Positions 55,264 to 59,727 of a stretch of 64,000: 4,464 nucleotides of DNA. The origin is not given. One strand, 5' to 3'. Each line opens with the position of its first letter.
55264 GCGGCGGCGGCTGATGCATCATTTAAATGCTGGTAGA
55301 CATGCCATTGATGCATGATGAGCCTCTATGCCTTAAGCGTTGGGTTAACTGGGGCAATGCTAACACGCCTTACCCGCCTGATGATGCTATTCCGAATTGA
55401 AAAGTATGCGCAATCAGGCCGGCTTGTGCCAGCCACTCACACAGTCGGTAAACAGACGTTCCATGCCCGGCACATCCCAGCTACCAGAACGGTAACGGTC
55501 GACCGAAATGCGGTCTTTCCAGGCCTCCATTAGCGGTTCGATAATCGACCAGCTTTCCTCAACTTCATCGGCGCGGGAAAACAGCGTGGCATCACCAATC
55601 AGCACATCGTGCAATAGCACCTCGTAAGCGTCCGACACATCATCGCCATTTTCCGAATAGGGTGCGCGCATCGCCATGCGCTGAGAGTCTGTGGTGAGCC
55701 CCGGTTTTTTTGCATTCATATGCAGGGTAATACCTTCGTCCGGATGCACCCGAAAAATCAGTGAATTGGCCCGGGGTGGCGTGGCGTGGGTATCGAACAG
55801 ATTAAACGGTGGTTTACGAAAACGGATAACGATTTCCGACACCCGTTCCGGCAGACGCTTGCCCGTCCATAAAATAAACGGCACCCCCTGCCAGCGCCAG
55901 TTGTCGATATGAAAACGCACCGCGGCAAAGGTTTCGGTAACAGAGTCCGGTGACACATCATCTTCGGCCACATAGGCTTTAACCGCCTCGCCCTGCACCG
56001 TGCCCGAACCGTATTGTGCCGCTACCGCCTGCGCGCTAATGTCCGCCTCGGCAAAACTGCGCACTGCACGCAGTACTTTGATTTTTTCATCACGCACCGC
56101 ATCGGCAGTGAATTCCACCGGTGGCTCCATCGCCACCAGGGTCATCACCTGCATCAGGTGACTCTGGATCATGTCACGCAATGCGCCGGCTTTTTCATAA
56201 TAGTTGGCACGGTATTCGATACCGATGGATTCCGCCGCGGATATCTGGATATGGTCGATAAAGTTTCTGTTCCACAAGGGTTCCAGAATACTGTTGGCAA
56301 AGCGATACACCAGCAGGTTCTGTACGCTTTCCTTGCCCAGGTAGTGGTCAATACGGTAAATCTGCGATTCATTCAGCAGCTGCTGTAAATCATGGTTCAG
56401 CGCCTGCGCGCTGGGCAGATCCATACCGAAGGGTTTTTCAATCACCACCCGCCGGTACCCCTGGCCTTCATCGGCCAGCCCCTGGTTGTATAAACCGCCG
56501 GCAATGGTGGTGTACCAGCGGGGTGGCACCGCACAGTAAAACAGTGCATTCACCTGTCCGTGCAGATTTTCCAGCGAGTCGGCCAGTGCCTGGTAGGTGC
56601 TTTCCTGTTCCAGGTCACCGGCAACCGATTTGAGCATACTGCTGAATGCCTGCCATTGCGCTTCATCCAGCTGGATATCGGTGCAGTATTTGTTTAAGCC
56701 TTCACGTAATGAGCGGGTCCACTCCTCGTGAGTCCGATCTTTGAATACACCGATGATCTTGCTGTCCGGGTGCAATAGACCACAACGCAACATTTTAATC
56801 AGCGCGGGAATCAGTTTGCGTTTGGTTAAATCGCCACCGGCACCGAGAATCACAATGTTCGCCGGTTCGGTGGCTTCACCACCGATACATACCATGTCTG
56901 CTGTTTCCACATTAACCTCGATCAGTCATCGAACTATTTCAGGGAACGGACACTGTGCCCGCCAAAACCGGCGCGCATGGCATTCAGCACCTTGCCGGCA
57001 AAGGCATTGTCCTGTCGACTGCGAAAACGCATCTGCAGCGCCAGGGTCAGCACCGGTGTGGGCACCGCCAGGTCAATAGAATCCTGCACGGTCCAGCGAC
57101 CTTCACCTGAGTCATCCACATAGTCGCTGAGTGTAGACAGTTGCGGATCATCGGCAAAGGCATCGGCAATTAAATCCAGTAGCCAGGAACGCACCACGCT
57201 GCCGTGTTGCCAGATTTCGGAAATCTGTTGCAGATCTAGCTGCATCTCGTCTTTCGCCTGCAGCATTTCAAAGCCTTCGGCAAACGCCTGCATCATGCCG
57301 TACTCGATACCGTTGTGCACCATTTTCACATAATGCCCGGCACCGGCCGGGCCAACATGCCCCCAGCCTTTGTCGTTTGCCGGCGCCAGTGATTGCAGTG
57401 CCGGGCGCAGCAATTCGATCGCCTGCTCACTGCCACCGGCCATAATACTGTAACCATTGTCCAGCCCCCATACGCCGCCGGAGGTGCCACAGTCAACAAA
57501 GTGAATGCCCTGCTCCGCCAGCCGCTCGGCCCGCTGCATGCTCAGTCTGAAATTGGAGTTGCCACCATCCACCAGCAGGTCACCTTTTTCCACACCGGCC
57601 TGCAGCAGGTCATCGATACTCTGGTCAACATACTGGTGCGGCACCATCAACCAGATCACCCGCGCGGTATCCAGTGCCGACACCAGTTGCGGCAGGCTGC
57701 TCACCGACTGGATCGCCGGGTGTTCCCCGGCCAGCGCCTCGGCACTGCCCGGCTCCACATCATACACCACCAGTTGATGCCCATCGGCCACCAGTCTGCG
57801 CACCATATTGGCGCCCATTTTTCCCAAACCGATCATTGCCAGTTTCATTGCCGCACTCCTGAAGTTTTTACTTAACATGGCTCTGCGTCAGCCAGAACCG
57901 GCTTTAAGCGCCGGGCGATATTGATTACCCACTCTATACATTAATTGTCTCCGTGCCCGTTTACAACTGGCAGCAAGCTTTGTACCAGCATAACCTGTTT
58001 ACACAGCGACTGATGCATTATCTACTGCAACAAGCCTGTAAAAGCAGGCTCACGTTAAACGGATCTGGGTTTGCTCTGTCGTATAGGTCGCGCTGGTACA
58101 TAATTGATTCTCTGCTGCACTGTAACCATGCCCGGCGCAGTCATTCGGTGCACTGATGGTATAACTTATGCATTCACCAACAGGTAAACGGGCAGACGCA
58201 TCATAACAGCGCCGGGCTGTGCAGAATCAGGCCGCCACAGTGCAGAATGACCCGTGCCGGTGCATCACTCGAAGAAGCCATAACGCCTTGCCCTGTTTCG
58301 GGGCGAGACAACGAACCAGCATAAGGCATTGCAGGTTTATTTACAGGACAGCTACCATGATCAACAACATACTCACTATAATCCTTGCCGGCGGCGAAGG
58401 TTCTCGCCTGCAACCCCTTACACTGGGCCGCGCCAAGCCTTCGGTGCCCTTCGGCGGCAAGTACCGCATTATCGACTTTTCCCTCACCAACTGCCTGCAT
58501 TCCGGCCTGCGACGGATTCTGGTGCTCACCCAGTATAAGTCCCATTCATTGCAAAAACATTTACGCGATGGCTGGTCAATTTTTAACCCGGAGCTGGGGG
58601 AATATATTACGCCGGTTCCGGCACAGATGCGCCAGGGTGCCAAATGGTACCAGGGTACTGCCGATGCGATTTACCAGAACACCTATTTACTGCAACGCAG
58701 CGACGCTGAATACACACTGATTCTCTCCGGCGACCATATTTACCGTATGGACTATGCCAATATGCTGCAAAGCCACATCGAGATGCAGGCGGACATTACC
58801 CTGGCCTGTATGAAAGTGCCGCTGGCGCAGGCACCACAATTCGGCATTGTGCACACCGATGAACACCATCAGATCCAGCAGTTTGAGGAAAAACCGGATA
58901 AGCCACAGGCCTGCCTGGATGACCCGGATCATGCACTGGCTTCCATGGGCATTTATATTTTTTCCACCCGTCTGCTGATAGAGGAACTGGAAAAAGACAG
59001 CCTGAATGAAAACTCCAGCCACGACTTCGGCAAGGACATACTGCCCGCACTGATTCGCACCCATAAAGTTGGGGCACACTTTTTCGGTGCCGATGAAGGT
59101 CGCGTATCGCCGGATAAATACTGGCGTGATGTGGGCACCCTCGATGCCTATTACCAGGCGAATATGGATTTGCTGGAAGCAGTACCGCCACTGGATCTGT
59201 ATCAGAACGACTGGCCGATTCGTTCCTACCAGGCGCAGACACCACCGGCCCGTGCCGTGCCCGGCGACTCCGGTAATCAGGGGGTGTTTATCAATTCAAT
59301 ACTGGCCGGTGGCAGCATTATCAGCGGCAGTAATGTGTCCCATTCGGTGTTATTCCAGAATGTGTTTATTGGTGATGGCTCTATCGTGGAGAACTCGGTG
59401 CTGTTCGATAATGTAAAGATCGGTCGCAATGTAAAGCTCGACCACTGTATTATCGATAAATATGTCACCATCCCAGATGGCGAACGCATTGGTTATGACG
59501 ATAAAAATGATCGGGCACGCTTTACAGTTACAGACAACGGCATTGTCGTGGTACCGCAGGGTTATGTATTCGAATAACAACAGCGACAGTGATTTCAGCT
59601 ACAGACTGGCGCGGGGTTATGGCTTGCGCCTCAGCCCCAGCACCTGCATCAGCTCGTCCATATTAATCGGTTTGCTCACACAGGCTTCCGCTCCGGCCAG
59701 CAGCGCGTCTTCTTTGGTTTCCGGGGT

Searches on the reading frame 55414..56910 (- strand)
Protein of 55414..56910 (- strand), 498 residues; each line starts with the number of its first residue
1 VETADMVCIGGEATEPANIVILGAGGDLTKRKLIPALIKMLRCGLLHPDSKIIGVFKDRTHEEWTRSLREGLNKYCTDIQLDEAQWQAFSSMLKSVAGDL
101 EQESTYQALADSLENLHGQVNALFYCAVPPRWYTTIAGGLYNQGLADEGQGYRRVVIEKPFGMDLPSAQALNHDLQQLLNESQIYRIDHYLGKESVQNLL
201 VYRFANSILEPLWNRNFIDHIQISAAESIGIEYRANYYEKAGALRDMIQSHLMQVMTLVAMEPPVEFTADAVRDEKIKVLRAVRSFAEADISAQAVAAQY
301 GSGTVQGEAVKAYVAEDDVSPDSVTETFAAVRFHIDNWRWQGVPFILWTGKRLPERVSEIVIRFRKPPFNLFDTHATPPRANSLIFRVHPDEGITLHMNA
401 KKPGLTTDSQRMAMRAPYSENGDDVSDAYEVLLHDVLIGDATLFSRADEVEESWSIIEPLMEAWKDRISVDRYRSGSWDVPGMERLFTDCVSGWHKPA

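Call 50: search_protein_families(library=pfam, max_evalue=0.00001, proteins=[window:55414-56910:-])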
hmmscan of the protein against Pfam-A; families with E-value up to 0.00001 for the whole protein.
window:55414-56910:- (498 aa): 2 families
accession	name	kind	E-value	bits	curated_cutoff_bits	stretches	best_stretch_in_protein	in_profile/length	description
PF02781.21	G6PD_C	-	2.4e-112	375.3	27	1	200-494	1-295/296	Glucose-6-phosphate dehydrogenase, C-terminal domain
PF00479.28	G6PD_N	-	1.3e-53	182.8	22.1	1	20-198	1-183/183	Glucose-6-phosphate dehydrogenase, NAD binding domain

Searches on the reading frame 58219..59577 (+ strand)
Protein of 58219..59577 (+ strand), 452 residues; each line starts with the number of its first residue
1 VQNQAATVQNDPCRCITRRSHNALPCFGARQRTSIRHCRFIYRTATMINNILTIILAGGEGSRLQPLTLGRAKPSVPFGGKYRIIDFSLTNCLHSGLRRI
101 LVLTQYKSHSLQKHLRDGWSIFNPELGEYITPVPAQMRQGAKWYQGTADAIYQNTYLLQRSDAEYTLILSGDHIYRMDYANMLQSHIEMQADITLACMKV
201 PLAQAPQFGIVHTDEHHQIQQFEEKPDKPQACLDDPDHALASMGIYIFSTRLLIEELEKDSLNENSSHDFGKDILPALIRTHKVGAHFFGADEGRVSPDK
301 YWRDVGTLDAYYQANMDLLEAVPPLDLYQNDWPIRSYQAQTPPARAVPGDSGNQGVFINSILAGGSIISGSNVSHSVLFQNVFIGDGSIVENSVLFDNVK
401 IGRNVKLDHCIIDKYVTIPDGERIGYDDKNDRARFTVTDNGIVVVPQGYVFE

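Call 50: search_protein_families(library=pfam, max_evalue=0.00001, proteins=[window:58219-59577:+])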
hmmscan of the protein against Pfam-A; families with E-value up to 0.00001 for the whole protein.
window:58219-59577:+ (452 aa): 5 families
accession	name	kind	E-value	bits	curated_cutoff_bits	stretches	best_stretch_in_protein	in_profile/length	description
PF00483.29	NTP_transferase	-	5.3e-66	223.1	21.2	1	53-319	2-243/245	Nucleotidyl transferase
PF24894.1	Hexapep_GlmU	-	2.8e-36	124.2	23.3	1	342-445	1-104/104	GlmU-like, C-terminal hexapeptide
PF25084.1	LbH_EIF2B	-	5.1e-11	43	54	1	363-424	26-87/105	EIF2B subunit epsilon LbH domain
PF25247.1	LbH_GLGC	-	1e-07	32.4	27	0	398-449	73-128/135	GLGC left-handed parallel beta-helix domain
PF12804.13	NTP_transf_3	-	1.6e-07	32.1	27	1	54-197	2-122/160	MobA-like NTP transferase domain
